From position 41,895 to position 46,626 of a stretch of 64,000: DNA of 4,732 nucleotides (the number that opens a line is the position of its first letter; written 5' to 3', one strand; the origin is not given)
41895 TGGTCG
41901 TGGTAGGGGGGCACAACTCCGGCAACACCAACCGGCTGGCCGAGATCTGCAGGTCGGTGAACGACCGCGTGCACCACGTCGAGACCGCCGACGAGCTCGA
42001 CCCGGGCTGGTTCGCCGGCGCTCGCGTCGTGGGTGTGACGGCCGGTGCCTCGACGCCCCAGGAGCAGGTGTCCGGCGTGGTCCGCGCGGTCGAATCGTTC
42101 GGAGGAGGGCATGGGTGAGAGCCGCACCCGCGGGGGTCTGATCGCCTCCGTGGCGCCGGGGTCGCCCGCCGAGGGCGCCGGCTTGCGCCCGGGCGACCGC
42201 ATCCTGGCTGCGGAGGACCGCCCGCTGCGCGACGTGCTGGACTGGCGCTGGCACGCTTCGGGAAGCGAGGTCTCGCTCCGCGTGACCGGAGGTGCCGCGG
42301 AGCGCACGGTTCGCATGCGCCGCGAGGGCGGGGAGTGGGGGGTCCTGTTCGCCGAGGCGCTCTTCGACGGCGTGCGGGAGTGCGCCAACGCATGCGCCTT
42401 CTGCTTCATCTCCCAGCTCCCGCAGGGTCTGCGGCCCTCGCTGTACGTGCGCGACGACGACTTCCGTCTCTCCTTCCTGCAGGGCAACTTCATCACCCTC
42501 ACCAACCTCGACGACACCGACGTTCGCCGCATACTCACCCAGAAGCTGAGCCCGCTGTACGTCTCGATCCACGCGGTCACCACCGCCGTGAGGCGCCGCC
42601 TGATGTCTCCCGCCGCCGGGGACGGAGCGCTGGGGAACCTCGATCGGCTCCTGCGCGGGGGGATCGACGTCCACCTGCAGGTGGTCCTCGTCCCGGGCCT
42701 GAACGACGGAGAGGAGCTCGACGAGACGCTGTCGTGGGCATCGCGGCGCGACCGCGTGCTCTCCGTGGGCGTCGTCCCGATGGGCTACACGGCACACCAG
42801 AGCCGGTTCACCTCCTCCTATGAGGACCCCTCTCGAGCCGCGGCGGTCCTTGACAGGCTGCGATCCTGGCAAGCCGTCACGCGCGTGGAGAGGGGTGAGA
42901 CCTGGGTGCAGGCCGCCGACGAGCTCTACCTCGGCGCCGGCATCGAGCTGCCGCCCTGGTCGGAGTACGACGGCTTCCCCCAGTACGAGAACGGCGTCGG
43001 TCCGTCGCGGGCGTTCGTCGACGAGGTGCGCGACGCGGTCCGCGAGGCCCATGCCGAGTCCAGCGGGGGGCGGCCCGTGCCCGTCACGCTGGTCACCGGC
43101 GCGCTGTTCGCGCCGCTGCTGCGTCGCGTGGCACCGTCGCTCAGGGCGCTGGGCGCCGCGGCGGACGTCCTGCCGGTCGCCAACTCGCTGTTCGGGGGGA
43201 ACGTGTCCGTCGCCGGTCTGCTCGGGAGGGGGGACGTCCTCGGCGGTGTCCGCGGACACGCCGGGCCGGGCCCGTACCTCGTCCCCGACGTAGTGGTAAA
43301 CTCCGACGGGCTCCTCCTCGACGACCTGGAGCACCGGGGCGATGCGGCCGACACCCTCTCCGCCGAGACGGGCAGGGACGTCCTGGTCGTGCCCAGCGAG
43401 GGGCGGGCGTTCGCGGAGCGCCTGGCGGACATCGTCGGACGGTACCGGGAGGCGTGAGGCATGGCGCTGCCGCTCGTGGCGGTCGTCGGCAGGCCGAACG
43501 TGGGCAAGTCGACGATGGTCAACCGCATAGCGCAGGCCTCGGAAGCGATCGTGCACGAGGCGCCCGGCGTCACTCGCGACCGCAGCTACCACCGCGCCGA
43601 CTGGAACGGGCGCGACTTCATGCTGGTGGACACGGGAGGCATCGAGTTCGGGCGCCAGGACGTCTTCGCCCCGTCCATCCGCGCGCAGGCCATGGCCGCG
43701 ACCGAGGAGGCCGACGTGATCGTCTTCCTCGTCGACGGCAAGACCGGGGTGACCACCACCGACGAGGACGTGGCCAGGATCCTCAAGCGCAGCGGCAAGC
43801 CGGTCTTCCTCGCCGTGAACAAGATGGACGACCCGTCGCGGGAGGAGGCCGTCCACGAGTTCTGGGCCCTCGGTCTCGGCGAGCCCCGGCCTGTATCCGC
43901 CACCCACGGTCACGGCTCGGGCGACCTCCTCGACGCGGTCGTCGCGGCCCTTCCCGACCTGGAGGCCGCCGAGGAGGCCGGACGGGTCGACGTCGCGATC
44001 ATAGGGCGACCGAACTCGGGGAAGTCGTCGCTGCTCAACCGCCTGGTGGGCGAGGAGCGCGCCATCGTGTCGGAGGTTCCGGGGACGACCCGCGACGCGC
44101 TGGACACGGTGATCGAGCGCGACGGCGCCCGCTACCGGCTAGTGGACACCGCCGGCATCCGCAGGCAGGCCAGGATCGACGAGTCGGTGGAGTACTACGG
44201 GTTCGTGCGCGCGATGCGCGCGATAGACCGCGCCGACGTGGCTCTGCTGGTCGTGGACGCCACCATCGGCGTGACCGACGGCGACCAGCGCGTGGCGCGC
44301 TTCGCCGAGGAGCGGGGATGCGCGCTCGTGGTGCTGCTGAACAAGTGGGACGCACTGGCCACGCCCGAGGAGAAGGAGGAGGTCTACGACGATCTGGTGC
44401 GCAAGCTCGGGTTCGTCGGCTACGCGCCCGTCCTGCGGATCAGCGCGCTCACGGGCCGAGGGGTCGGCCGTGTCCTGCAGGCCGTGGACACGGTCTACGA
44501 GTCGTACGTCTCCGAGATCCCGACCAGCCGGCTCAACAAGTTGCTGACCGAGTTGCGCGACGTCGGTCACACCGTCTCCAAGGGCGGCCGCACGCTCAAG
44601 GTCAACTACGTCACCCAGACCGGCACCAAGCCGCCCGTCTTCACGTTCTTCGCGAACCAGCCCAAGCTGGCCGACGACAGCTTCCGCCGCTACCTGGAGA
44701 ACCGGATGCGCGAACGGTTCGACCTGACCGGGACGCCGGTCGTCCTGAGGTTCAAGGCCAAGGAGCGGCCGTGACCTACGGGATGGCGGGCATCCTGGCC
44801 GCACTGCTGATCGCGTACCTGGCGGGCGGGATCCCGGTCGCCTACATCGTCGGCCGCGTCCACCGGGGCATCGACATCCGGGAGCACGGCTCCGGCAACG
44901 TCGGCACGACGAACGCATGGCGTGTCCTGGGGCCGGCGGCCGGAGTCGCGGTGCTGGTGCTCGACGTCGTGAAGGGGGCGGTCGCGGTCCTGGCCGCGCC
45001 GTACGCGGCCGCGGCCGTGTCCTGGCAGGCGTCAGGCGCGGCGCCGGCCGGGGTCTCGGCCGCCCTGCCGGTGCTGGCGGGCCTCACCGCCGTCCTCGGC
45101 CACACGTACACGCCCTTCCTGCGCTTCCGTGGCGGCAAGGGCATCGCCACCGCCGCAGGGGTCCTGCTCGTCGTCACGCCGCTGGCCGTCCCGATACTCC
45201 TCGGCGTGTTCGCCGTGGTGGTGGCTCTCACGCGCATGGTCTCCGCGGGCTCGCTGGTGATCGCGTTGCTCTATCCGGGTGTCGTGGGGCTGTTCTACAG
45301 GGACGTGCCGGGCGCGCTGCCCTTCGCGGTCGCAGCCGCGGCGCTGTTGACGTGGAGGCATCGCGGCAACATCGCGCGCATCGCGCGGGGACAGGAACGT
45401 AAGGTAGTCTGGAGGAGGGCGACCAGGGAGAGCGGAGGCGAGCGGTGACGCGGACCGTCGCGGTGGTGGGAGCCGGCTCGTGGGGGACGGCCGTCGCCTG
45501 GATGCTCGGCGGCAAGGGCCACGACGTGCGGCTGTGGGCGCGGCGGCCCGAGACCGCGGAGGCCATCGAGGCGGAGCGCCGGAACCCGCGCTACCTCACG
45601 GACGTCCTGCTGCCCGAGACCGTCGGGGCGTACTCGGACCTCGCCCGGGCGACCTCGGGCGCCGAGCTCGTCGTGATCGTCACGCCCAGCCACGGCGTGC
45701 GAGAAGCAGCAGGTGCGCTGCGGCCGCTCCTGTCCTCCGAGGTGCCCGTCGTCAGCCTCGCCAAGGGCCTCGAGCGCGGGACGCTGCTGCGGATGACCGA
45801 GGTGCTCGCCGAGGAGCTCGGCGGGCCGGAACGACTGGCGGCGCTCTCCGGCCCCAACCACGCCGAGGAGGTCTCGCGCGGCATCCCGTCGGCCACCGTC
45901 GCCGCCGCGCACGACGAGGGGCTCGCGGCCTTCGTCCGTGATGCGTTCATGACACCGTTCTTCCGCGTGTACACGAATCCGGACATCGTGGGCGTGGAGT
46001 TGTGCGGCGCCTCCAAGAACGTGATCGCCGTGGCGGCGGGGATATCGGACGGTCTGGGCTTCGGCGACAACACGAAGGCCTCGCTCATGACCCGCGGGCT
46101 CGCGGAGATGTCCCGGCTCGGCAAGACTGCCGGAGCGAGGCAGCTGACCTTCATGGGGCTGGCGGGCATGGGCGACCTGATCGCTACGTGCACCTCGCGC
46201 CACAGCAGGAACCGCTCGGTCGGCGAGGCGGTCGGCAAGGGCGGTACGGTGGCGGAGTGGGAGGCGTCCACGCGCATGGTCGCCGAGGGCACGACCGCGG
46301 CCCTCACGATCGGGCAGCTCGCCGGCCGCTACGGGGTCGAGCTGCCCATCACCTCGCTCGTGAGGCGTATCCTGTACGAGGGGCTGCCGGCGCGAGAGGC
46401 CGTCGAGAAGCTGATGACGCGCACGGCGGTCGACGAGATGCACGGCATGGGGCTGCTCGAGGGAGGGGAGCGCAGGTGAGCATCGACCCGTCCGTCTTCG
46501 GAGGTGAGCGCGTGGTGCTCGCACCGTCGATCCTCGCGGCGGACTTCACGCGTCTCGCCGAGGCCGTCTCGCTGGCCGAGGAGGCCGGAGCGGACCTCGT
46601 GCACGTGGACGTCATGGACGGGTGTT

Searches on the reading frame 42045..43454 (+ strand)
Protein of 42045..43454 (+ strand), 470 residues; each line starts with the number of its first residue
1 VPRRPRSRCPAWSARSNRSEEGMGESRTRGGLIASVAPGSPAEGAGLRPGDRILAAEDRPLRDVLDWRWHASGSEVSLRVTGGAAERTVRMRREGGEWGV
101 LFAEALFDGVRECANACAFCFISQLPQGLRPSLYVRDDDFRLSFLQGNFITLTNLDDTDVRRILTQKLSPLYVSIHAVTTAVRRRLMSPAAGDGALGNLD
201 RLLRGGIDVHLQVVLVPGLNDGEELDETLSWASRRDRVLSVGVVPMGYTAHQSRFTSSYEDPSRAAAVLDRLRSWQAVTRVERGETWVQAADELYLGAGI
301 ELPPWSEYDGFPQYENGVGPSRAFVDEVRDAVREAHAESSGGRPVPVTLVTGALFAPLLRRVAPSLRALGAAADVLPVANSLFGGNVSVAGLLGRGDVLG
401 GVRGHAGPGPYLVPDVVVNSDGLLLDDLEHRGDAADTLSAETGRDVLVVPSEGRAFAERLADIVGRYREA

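Call 39: search_protein_families(library=pfam, proteins=[window:42045-43454:+], max_evalue=0.0001)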
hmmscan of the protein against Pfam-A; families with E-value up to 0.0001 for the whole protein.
window:42045-43454:+ (470 aa): 6 families
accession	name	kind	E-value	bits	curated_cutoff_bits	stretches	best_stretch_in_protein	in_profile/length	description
PF19238.5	Radical_SAM_2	-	6.5e-55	185.4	26.7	1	94-234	3-143/151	Radical SAM-like domain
PF04459.17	DUF512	-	7.7e-37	127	25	1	244-430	1-186/202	Protein of unknown function (DUF512)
PF17820.7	PDZ_6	-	7.7e-10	38.8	27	1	33-68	2-37/54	PDZ domain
PF13180.12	PDZ_2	-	4.8e-07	30.4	27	1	29-88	12-75/80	PDZ domain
PF00595.29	PDZ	-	1.2e-05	26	23.2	1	28-64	24-60/81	PDZ domain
PF04055.27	Radical_SAM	-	8e-05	23.3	29.5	0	154-231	88-165/166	Radical SAM superfamily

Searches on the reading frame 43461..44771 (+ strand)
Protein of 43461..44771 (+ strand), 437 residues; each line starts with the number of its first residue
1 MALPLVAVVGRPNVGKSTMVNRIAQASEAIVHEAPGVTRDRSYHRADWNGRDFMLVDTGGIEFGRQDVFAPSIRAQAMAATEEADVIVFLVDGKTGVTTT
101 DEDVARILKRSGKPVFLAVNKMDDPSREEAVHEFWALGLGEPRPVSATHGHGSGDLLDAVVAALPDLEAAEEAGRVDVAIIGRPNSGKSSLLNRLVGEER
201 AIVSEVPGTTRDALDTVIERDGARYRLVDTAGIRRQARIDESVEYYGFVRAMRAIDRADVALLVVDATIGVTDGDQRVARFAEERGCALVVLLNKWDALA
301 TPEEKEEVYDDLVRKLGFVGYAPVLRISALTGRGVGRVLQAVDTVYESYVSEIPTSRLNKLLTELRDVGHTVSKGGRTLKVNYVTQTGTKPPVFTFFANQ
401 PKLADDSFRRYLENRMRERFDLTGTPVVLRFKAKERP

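Call 39: search_protein_families(library=pfam, proteins=[window:43461-44771:+], max_evalue=0.0001)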
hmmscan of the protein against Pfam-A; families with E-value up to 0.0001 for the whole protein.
window:43461-44771:+ (437 aa): 12 families
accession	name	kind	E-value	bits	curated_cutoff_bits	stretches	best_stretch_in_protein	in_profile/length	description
PF01926.29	MMR_HSR1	-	6.4e-59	197.4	21.9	2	177-295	1-113/113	50S ribosome-binding GTPase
PF00009.33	GTP_EFTU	-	6.6e-30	104.5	26.5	2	177-346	5-186/188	Elongation factor Tu GTP binding domain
PF14714.11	KH_dom-like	-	1.4e-25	89.8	27.3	1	353-432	2-81/81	KH-domain-like of EngA bacterial GTPase enzymes, C-terminal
PF02421.24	FeoB_N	-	1.5e-24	86.7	27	2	177-341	2-155/156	Ferrous iron transport protein B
PF00350.29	Dynamin_N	-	8.7e-15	55.6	27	1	178-210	1-33/168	Dynamin family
PF03193.22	RsgA_GTPase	-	1.7e-09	38.1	30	0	178-233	109-168/174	RsgA GTPase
PF04548.22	AIG1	-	2e-09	37.5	27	0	7-110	4-109/212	AIG1 family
PF13671.12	AAA_33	-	6.4e-06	27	27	0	179-292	3-102/143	AAA domain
PF08477.19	Roc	-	1.1e-05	26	27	0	178-234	2-67/119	Ras of Complex, Roc, domain of DAPkinase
PF02492.25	cobW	-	2.9e-05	24.2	20.7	0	249-310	106-167/180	CobW/HypB/UreG, nucleotide-binding domain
PF00071.28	Ras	-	4.4e-05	23.5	21.6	0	178-241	2-66/162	Ras family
PF19993.5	DO-GTPase2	-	9.2e-05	22.6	27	0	49-96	87-132/226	Double-GTPase 2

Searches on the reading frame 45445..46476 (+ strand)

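Call 39: search_protein_families(library=pfam, proteins=[window:45445-46476:+], max_evalue=0.0001)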
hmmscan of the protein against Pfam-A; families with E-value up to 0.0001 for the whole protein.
window:45445-46476:+ (344 aa): 5 families
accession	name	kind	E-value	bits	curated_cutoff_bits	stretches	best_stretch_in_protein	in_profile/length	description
PF07479.19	NAD_Gly3P_dh_C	-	2e-54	184.1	25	1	180-321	1-142/142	NAD-dependent glycerol-3-phosphate dehydrogenase C-terminus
PF01210.29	NAD_Gly3P_dh_N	-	2.4e-51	174.3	23.1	1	5-159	2-156/158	NAD-dependent glycerol-3-phosphate dehydrogenase N-terminus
PF20618.3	GPD_NAD_C_bact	-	1.3e-18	67.7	27.6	1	240-305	1-65/66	Bacterial GPD, NAD-dependent C-terminal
PF02558.23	ApbA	-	1.5e-11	44.6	22.2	1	5-113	1-107/150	Ketopantoate reductase PanE/ApbA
PF03807.23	F420_oxidored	-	1.1e-05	26.4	21.6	1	4-107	1-93/94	NADP oxidoreductase coenzyme F420-dependent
